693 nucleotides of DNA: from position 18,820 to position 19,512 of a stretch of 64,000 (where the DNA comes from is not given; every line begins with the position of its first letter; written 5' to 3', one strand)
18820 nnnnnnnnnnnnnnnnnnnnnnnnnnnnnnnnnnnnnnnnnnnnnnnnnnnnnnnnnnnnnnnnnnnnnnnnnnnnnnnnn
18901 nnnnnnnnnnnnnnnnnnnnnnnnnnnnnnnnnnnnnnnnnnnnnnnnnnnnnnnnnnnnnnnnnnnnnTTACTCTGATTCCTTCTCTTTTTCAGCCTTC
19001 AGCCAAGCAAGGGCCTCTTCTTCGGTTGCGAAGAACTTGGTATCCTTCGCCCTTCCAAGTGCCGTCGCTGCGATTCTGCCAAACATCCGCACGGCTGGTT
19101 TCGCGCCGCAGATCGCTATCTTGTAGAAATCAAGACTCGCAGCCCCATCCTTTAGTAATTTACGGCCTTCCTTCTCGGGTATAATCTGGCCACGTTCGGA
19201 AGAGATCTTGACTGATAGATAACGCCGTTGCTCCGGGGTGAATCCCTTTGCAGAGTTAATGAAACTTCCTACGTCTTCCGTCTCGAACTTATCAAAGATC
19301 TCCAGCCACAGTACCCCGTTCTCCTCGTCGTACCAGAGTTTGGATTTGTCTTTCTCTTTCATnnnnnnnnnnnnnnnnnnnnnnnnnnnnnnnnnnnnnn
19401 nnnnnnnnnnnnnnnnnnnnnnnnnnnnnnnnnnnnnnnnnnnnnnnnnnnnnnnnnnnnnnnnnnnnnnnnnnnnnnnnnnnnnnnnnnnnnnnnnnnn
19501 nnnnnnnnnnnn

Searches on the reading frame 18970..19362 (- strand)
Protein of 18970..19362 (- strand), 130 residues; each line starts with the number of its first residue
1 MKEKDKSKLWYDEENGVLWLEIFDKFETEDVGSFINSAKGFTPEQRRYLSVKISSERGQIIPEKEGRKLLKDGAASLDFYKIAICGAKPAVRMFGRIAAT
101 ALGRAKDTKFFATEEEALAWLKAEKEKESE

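Call 83: search_protein_families(library=pfam, proteins=[window:18970-19362:-], max_evalue=0.0001)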
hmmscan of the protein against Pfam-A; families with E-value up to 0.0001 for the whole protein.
window:18970-19362:- (130 aa): 1 family
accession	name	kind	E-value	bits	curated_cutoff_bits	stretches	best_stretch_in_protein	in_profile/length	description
PF11964.13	SpoIIAA-like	-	2.3e-05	25.5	25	1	17-122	1-106/106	SpoIIAA-like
